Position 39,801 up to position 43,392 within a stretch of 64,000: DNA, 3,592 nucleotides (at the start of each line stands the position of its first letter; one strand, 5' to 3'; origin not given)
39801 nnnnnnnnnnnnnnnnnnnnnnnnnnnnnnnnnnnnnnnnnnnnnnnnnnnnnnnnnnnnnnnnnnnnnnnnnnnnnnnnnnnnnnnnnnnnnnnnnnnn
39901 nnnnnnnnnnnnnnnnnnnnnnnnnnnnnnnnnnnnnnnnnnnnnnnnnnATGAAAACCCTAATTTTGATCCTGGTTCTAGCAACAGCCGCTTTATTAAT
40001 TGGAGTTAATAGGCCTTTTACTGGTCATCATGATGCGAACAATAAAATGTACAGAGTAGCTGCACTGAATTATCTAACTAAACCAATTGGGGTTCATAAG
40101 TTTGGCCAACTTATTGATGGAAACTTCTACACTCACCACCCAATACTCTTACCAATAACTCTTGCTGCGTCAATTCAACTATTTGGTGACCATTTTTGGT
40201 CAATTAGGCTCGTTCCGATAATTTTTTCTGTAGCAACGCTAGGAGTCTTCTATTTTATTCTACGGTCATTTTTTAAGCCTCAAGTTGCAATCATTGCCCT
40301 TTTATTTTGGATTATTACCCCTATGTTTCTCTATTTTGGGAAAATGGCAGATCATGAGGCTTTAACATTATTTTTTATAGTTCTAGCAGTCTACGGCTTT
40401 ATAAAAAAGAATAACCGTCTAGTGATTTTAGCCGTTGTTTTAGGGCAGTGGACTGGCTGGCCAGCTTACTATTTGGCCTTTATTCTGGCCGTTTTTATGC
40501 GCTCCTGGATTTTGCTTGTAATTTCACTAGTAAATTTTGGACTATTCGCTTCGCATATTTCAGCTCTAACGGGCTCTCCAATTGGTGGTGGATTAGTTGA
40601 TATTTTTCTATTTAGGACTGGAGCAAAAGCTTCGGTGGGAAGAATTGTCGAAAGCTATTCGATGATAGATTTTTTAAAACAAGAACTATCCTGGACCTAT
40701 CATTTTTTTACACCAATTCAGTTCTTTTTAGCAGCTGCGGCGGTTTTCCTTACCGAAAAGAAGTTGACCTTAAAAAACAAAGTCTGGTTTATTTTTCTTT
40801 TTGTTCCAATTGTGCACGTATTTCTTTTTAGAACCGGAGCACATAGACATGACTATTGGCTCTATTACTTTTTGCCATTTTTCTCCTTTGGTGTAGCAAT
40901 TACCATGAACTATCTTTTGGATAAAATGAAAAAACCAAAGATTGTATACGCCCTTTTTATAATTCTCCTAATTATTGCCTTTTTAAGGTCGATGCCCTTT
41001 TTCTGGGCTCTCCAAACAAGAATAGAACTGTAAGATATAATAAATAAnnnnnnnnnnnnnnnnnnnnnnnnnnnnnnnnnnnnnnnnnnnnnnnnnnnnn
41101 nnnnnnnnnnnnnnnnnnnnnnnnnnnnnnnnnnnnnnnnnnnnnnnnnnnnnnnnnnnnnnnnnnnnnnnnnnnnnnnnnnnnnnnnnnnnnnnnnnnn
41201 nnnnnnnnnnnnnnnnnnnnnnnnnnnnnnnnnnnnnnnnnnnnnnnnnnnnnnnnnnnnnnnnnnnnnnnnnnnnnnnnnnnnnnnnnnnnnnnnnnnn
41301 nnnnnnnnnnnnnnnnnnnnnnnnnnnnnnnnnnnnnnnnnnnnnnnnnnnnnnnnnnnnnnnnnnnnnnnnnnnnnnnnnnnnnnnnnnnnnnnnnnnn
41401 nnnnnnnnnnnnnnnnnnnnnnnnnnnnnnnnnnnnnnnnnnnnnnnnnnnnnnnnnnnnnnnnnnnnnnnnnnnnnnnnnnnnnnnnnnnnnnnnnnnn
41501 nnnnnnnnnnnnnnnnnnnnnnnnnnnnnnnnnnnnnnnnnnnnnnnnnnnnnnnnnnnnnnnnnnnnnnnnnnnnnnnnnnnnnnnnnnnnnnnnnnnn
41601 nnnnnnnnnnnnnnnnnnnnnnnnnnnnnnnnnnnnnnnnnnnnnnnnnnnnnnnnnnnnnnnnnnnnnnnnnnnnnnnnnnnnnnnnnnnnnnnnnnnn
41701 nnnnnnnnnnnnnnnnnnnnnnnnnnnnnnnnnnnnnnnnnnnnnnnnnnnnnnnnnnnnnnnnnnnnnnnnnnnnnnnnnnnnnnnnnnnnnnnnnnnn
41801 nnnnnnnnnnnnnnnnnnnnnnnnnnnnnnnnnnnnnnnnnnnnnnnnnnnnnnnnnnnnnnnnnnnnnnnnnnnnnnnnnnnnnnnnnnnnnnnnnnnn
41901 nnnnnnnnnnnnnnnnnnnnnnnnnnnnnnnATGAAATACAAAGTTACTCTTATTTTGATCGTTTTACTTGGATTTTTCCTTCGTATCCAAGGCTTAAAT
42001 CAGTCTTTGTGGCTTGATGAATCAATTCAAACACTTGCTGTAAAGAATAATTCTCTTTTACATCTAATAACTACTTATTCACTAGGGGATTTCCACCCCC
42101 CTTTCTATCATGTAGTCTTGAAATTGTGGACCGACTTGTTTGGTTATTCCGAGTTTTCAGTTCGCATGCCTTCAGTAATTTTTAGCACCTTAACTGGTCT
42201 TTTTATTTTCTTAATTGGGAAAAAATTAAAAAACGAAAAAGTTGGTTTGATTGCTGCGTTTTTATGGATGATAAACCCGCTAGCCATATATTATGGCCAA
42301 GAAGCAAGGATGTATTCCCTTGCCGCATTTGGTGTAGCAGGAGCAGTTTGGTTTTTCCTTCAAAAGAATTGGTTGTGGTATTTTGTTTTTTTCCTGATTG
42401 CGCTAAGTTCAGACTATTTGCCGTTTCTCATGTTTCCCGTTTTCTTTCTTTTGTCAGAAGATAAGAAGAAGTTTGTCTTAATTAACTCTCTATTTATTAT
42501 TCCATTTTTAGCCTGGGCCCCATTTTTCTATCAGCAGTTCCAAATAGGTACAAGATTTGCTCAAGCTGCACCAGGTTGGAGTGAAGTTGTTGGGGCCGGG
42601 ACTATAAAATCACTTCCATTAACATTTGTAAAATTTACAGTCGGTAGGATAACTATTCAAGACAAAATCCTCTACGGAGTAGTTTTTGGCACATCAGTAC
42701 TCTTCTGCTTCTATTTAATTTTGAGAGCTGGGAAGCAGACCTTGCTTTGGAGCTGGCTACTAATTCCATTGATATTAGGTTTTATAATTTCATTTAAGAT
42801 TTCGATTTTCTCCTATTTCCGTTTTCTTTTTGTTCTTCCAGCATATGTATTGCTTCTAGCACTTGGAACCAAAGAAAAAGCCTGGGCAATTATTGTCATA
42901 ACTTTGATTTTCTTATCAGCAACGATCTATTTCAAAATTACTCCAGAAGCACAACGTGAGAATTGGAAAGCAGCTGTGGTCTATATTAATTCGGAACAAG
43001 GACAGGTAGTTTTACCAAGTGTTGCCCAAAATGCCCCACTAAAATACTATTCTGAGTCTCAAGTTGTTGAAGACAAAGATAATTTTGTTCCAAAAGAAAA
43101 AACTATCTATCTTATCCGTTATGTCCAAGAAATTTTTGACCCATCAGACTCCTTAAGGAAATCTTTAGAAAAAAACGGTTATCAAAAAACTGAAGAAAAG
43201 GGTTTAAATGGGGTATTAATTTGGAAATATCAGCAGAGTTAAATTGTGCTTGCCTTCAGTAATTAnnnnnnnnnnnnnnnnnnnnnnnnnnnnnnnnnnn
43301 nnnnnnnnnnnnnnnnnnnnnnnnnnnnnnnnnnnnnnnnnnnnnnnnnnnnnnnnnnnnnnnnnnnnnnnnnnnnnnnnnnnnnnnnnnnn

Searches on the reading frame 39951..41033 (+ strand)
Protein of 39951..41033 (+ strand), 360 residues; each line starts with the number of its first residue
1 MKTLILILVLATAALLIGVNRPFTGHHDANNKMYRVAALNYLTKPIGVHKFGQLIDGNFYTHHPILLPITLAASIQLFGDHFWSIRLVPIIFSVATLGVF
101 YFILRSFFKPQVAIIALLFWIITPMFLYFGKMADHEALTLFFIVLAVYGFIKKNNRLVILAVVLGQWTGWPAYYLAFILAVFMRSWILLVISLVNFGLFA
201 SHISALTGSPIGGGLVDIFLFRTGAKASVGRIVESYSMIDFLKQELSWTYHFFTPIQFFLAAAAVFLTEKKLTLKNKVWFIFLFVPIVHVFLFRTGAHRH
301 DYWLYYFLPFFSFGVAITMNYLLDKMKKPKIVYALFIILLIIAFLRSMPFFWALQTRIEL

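Call 8: search_protein_families(library=pfam, proteins=[window:39951-41033:+], max_evalue=0.001)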
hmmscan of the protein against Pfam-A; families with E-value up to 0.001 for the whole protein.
window:39951-41033:+ (360 aa): 1 family
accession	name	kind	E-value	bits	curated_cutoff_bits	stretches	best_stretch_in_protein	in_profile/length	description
PF13231.12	PMT_2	-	5.1e-11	43.5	26.1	1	62-194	1-126/160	Dolichyl-phosphate-mannose-protein mannosyltransferase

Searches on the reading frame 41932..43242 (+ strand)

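Call 8: search_protein_families(library=pfam, proteins=[window:41932-43242:+], max_evalue=0.001)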
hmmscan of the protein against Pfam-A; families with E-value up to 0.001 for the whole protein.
window:41932-43242:+ (436 aa): 1 family
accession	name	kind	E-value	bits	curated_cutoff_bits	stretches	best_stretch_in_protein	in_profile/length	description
PF13231.12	PMT_2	-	3.4e-11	44.1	26.1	1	55-180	2-136/160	Dolichyl-phosphate-mannose-protein mannosyltransferase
